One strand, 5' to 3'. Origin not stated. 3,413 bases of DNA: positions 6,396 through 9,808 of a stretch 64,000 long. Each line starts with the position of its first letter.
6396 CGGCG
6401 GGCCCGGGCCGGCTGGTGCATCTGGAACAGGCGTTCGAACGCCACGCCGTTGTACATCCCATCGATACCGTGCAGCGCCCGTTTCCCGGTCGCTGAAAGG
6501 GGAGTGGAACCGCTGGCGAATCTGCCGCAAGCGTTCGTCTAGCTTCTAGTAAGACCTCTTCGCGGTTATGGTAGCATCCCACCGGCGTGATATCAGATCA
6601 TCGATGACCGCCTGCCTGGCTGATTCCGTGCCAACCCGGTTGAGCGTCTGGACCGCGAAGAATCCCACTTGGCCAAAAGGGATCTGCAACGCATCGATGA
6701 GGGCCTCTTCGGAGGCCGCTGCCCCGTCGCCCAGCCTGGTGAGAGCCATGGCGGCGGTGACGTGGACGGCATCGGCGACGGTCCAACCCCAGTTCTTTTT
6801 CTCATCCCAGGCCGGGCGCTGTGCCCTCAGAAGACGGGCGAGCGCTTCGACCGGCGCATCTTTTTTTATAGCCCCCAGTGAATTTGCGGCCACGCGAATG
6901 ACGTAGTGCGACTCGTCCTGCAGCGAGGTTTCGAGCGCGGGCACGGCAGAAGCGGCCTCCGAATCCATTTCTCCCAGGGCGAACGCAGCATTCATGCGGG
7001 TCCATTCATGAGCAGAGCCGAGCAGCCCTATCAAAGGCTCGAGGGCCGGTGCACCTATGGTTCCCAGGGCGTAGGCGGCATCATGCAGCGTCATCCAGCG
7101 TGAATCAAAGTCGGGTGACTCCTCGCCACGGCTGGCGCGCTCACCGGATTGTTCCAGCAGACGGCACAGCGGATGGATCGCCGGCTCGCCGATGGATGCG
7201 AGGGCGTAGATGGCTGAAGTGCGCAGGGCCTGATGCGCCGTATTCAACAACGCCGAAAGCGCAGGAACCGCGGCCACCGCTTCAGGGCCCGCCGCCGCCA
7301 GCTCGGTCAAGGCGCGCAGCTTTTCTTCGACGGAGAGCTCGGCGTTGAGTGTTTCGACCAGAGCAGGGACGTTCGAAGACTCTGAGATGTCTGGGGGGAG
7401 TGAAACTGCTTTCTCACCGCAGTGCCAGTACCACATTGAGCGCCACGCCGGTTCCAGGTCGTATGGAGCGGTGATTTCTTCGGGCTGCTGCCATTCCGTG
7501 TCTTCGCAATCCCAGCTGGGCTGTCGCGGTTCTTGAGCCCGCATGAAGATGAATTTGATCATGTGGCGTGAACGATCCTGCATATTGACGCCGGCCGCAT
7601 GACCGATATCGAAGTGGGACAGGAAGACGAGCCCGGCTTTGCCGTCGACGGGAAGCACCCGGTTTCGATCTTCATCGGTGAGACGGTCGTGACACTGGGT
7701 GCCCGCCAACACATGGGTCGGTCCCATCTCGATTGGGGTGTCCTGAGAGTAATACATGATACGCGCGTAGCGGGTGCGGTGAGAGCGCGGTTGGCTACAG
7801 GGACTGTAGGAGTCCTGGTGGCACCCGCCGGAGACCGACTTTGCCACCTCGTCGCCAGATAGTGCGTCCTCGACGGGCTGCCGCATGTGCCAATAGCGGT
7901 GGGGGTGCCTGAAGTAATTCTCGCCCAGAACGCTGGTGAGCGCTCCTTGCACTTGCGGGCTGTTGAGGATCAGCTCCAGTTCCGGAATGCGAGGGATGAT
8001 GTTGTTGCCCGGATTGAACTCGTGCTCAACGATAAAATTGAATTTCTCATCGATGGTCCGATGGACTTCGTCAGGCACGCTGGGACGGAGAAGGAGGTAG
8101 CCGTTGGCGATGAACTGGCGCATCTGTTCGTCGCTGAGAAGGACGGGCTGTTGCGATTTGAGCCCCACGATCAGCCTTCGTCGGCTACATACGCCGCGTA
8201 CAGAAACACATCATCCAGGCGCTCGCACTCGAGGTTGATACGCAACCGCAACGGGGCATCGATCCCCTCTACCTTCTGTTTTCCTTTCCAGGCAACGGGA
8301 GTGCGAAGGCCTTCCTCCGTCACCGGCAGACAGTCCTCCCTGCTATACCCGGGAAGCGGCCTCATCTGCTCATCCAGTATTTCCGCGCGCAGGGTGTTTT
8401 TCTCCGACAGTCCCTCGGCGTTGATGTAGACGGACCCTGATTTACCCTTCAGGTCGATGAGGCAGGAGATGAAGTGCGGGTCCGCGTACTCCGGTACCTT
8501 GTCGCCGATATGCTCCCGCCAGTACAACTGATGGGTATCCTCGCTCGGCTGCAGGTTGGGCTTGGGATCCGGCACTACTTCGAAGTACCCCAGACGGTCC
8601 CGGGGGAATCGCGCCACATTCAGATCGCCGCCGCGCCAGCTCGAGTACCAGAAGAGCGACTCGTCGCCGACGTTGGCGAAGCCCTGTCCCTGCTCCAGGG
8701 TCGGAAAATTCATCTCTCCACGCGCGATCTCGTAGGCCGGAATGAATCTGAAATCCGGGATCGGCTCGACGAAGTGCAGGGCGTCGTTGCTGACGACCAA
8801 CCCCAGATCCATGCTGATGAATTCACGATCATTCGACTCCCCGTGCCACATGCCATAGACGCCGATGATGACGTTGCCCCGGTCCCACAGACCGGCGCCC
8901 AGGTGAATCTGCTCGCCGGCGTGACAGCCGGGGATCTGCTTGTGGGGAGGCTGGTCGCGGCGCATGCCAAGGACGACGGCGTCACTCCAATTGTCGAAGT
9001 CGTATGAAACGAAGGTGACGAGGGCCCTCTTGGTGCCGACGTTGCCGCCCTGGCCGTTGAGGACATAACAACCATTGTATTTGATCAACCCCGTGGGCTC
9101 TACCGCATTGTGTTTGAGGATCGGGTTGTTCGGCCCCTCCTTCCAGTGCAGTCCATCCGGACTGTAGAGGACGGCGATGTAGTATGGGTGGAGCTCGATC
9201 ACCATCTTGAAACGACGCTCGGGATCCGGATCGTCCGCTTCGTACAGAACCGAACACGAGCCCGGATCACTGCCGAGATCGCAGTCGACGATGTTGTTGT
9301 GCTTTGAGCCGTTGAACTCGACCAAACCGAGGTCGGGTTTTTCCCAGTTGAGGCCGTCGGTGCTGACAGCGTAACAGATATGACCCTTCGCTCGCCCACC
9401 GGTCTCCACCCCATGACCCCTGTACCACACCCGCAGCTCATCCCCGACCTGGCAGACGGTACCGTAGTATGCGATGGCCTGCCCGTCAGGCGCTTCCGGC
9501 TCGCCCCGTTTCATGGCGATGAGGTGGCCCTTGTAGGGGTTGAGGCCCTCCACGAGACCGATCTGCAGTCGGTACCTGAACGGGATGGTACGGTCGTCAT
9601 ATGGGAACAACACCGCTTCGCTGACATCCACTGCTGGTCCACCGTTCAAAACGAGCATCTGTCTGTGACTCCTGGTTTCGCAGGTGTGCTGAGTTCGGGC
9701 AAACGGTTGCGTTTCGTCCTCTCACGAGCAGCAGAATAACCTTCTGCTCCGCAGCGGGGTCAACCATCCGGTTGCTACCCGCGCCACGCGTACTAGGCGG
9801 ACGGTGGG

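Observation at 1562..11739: A glycan-type cluster unusually rich in PhyH-family 2-oxoglutarate dioxygenases, one of them fused to a HEAT-repeat domain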

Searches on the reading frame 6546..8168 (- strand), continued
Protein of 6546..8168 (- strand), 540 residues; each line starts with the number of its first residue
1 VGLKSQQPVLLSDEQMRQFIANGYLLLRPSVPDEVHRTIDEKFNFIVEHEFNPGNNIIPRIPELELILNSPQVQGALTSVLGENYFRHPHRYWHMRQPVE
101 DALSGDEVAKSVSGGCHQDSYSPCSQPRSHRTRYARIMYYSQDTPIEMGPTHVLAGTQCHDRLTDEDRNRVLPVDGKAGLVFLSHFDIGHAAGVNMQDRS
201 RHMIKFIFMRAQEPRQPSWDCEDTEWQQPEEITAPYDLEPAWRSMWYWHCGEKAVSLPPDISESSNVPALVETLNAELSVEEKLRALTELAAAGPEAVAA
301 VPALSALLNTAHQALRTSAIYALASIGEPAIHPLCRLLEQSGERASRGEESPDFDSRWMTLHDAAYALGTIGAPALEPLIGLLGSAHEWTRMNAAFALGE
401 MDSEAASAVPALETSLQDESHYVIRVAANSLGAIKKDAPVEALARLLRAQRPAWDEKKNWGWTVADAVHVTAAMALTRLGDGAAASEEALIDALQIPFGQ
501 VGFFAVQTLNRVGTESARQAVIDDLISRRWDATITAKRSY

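Call 74: find_related_loci(query=A2, collection=metagenome_contigs, flank=10000)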
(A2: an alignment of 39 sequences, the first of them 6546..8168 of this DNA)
Query A2 (540 aa) in metagenome_contigs; peptide patterns used: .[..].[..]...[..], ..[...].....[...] (x = any residue, [..] = any of these).
429 stretches matched a pattern; 181 encode a relative of the query (tblastn E <= 1e-3); the best 80 are kept; 80 distinct loci.
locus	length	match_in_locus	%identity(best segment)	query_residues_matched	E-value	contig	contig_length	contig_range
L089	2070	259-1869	70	1-540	0e+0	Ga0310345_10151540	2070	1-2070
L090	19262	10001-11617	67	1-540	0e+0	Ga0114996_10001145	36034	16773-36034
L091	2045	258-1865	70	1-540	0e+0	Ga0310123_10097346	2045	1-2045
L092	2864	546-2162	69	1-540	0e+0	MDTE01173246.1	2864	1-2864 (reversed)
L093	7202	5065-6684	67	1-540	0e+0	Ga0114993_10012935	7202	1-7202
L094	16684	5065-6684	67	1-540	0e+0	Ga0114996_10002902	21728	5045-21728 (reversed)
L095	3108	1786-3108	86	1-442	0e+0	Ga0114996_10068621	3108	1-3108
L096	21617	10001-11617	67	1-540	0e+0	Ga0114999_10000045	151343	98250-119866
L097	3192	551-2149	51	7-540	0e+0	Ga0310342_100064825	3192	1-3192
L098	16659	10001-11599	51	7-540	5e-170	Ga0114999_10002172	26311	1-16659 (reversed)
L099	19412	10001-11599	51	7-540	1e-169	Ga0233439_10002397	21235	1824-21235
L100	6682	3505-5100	49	8-540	9e-171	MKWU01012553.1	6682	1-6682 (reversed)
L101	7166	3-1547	50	25-540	2e-168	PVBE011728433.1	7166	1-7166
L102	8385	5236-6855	49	6-540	5e-167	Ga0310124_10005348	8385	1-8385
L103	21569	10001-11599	50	7-540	4e-166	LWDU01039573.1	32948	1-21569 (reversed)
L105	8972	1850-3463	49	7-540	5e-165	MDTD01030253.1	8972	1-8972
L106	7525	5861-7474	48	7-540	7e-165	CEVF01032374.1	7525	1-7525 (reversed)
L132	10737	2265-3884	46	8-540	3e-152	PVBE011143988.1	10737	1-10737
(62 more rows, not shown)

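Call 77: search_protein_families(library=pfam, proteins=[L094:11530-12540:+, L090:16204-17637:+, L098:8111-9043:+, L098:12759-13763:-, L106:3726-5525:-, L105:3467-4516:+, L090:15232-16098:+, L098:6003-7400:+, L098:13819-15105:-, L132:8226-9548:-], max_evalue=0.001)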
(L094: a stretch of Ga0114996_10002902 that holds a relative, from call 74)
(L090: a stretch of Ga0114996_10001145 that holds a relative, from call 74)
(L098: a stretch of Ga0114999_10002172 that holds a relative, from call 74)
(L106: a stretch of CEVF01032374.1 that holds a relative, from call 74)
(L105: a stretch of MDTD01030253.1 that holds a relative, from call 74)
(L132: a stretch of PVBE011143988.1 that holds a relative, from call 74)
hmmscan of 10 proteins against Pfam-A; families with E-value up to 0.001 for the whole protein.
L094:11530-12540:+ (337 aa): 1 family
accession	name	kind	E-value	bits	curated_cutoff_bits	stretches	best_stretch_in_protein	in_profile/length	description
PF02615.19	Ldh_2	-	6.2e-56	190.4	38.8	2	20-190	3-173/333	Malate/L-lactate dehydrogenase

L090:16204-17637:+ (478 aa): 3 families
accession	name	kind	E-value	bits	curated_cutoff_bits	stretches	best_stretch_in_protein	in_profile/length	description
PF16347.10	SGSH_C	-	6.1e-57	192.5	29.3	1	302-466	1-153/154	N-sulphoglucosamine sulphohydrolase, C-terminal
PF00884.28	Sulfatase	-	7.7e-55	186.8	25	1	11-354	1-301/301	Sulfatase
PF01663.27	Phosphodiest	-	4.7e-07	30.2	23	1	263-299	185-221/342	Type I phosphodiesterase / nucleotide pyrophosphatase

L098:8111-9043:+ (311 aa): 0 families

L098:12759-13763:- (335 aa): 3 families
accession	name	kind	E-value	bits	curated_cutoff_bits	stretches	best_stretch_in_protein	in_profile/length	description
PF02826.25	2-Hacid_dh_C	-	1.8e-63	213.5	25.1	1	120-295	1-178/178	D-isomer specific 2-hydroxyacid dehydrogenase, NAD binding domain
PF00389.36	2-Hacid_dh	-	1.6e-29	102.7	24.6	1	18-322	1-129/134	D-isomer specific 2-hydroxyacid dehydrogenase, catalytic domain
PF03446.21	NAD_binding_2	-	6.9e-06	26.6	21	1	157-264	2-113/161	NAD binding domain of 6-phosphogluconate dehydrogenase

L106:3726-5525:- (600 aa): 5 families
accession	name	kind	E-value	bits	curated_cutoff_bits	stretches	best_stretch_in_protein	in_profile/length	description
PF00270.35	DEAD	-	1e-51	175.4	26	1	37-203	1-166/167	DEAD/DEAH box helicase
PF00271.37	Helicase_C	-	3.2e-34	117.9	23.5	1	240-348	2-110/110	Helicase conserved C-terminal domain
PF25399.1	DeaD_dimer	-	2.4e-22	79.2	23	1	382-447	1-66/67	RNA helicase DeaD dimerization domain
PF03880.21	DbpA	-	1.8e-21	76.4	25.6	1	495-564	1-70/72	DbpA RNA binding domain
PF04851.21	ResIII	-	3.8e-07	30.6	22.5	1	50-165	23-134/164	Type III restriction enzyme, res subunit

L105:3467-4516:+ (350 aa): 1 family
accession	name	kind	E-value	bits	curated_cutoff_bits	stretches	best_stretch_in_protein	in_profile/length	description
PF13088.12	BNR_2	-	1.5e-06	28.2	31.4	0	104-223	61-189/277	BNR repeat-like domain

L090:15232-16098:+ (289 aa): 5 families
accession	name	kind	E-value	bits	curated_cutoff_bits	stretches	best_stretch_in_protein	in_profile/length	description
PF13561.12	adh_short_C2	-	9.5e-64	215.6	27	1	19-258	1-236/236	Enoyl-(Acyl carrier protein) reductase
PF00106.31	adh_short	-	5.1e-54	183.2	26.6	1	13-207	1-191/195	short chain dehydrogenase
PF08659.16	KR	-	2.5e-13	50.8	22.6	1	14-164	2-152/180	KR domain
PF23441.1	SDR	-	3.7e-05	23.7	27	1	13-256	8-254/258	SDR-like rossmann domain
PF13460.12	NAD_binding_10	-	9.4e-05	22.8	27.2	1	19-81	1-59/184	NAD(P)H-binding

L098:6003-7400:+ (466 aa): 2 families
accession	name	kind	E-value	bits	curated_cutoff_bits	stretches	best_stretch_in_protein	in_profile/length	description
PF02056.22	Glyco_hydro_4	-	1.3e-37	129.6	23.2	1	14-192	1-172/183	Family 4 glycosyl hydrolase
PF11975.13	Glyco_hydro_4C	-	1.5e-32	113.7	24.1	1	213-437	2-209/211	Family 4 glycosyl hydrolase C-terminal domain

L098:13819-15105:- (429 aa): 2 families
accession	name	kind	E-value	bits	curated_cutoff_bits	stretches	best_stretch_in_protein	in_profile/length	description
PF07690.21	MFS_1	-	2.4e-28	99.5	33.4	2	45-274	4-232/347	Major Facilitator Superfamily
PF05977.19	MFS_3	-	1.2e-27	97.1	27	1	35-418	8-393/524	Transmembrane secretion effector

L132:8226-9548:- (441 aa): 14 families
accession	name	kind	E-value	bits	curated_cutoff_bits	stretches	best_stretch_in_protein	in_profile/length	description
PF12002.13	MgsA_C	-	1.2e-69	234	27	1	270-435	1-166/167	MgsA AAA+ ATPase C terminal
PF16193.11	AAA_assoc_2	-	3.1e-25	88.7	34.3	1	191-269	4-81/81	AAA C-terminal domain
PF00004.35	AAA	-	3.8e-20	73.1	21.2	1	57-163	2-125/131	ATPase family associated with various cellular activities (AAA)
PF05496.18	RuvB_N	-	1.9e-15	57.4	27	1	23-142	1-116/159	Holliday junction DNA helicase RuvB P-loop domain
PF07728.20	AAA_5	-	4.6e-08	33.6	22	1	56-146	2-102/139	AAA domain (dynein-related subfamily)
PF13173.12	AAA_14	-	1.2e-07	32.2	27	1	56-170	5-124/129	AAA domain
PF00158.32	Sigma54_activat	-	1.3e-07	31.9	20.2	1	108-148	91-131/168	Sigma-54 interaction domain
PF01078.27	Mg_chelatase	-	4.6e-06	26.6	20.3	0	108-161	104-156/207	Magnesium chelatase, subunit ChlI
PF14532.12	Sigma54_activ_2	-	7e-05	23.5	25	1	56-148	24-110/138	Sigma-54 interaction domain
PF20720.3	nSTAND3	-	8e-05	22.8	27.2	1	55-102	19-65/155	Novel STAND NTPase 3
PF13401.12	AAA_22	-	9.7e-05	23.1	27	0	55-186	7-83/130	AAA domain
PF13191.12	AAA_16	-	0.0002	22.3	32.6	0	50-82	21-61/167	AAA ATPase domain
PF01443.25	Viral_helicase1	-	0.00025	21.3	21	1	60-127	5-76/228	Viral superfamily 1 RNA helicase core domain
PF00005.33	ABC_tran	-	0.00093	20.2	25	0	56-86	14-44/137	ABC transporter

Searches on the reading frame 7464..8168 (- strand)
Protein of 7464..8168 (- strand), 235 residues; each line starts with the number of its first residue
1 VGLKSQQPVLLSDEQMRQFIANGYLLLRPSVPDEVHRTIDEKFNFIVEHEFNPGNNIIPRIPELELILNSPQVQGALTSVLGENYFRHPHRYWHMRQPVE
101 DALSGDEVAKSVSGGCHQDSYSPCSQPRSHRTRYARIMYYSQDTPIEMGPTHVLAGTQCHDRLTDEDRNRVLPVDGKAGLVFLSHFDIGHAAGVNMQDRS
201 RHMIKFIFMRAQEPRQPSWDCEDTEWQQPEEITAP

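Call 83: search_solved_structures(query=window:7464-8168:-, max_evalue=1)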
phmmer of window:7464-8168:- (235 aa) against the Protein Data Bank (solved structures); distinct sequences matched with E-value up to 1: 1.
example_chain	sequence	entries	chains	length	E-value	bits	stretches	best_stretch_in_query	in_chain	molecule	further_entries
2opw_A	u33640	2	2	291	0.19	14.4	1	164-229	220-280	PHYHD1 protein | Phytanoyl-CoA dioxygenase domain-containing protein 1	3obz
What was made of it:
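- Closest known: FJS / PHYHD1 2'-O-methyl-nucleoside demethylases. Different: None of the four window PhyH proteins is detectably close to PHYHD1; the only hit is the fusion's N-terminal domain at E 0.19 (call 83).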

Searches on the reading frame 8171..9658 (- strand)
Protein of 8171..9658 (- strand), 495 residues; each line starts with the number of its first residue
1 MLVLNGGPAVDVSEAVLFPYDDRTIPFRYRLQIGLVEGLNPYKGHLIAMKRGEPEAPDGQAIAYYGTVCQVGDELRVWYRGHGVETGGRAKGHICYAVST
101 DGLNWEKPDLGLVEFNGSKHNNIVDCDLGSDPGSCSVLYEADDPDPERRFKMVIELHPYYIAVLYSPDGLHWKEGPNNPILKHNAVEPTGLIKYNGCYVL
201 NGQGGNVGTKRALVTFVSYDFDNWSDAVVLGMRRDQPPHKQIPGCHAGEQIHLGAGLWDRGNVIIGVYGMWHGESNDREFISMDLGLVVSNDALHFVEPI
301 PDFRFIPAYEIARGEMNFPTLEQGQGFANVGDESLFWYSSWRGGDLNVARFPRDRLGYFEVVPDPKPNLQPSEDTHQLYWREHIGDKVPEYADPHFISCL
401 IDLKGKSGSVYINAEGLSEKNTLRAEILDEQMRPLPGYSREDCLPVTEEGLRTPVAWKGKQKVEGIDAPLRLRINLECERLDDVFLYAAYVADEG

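Call 3: search_protein_families(library=pfam, proteins=[window:8171-9658:-], max_evalue=0.01)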
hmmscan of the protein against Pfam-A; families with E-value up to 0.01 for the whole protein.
window:8171-9658:- (495 aa): 0 families
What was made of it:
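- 8171..9658 (-): PROP2: paralog of PROP1, upstream of and translationally coupled to the fusion gene. No Pfam hit (call 3).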

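Call 9: search_protein_families(library=ncbifam, proteins=[window:8171-9658:-], max_evalue=0.01)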
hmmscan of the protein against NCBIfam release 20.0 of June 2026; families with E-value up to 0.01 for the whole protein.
window:8171-9658:- (495 aa): 0 families
